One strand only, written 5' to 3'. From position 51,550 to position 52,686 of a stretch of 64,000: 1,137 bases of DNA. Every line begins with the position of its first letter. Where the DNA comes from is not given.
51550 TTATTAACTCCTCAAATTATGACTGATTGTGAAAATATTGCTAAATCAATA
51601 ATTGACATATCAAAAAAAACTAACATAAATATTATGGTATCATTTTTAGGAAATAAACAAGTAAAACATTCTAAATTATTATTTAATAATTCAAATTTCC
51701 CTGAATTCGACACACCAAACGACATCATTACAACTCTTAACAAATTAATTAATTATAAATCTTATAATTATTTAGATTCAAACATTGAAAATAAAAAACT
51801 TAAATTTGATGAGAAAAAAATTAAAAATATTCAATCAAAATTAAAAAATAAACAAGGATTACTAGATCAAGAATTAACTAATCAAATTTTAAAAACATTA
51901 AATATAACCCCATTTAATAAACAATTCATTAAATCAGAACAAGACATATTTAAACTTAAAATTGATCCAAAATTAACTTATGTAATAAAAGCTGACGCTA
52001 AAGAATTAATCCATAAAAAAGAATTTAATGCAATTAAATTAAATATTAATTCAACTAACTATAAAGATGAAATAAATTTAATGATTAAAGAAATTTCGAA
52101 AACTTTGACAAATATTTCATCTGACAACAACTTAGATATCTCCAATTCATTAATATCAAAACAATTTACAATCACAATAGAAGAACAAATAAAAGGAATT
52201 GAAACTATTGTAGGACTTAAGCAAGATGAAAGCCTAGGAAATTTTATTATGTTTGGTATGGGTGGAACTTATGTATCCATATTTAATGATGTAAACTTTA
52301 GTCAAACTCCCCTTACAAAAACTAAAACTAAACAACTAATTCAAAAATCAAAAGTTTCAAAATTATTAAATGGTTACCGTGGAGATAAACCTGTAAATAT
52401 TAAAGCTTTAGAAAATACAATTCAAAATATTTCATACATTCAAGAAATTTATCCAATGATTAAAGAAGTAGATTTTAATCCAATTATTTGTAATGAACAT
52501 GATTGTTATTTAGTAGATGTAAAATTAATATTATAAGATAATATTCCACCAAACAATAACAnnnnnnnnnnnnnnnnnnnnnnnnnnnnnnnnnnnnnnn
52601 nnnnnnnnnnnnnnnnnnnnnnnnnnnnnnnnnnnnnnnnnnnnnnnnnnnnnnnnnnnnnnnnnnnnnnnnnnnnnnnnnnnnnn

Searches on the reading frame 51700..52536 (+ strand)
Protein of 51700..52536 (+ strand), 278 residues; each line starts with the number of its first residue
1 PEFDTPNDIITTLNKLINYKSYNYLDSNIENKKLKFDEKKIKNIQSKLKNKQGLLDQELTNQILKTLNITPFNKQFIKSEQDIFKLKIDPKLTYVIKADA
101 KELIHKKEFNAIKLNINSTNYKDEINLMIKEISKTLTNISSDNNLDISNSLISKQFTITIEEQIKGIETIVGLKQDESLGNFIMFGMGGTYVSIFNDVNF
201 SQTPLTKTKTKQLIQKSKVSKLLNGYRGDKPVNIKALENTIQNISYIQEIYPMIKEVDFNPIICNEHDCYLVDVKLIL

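Call 80: search_solved_structures(query=window:51700-52536:+, show_alignments=2, max_evalue=0.001)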
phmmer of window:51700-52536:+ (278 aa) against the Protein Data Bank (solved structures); distinct sequences matched with E-value up to 0.001: 5.
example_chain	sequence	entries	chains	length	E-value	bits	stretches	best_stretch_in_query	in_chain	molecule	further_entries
4xyl_B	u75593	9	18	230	5.4e-25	91.8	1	45-278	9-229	beta subunit of Acyl-CoA synthetase (NDP forming) | Uncharacterized protein | beta subunit of acetyl-CoA synthetase (NDP forming)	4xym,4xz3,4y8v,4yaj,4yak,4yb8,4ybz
8wzu_A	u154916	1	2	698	8.1e-24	87.9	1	10-276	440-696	4-hydroxybutyrate--CoA ligase [ADP-forming]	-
1wr2_A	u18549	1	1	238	2.8e-20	76.3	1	38-278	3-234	hypothetical protein PH1789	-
9y43_A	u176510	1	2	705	6.9e-20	75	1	54-278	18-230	3-hydroxypropionate--CoA ligase [ADP-forming]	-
7cm9_A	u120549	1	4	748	4.2e-12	49.5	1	160-266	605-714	DMSP lyase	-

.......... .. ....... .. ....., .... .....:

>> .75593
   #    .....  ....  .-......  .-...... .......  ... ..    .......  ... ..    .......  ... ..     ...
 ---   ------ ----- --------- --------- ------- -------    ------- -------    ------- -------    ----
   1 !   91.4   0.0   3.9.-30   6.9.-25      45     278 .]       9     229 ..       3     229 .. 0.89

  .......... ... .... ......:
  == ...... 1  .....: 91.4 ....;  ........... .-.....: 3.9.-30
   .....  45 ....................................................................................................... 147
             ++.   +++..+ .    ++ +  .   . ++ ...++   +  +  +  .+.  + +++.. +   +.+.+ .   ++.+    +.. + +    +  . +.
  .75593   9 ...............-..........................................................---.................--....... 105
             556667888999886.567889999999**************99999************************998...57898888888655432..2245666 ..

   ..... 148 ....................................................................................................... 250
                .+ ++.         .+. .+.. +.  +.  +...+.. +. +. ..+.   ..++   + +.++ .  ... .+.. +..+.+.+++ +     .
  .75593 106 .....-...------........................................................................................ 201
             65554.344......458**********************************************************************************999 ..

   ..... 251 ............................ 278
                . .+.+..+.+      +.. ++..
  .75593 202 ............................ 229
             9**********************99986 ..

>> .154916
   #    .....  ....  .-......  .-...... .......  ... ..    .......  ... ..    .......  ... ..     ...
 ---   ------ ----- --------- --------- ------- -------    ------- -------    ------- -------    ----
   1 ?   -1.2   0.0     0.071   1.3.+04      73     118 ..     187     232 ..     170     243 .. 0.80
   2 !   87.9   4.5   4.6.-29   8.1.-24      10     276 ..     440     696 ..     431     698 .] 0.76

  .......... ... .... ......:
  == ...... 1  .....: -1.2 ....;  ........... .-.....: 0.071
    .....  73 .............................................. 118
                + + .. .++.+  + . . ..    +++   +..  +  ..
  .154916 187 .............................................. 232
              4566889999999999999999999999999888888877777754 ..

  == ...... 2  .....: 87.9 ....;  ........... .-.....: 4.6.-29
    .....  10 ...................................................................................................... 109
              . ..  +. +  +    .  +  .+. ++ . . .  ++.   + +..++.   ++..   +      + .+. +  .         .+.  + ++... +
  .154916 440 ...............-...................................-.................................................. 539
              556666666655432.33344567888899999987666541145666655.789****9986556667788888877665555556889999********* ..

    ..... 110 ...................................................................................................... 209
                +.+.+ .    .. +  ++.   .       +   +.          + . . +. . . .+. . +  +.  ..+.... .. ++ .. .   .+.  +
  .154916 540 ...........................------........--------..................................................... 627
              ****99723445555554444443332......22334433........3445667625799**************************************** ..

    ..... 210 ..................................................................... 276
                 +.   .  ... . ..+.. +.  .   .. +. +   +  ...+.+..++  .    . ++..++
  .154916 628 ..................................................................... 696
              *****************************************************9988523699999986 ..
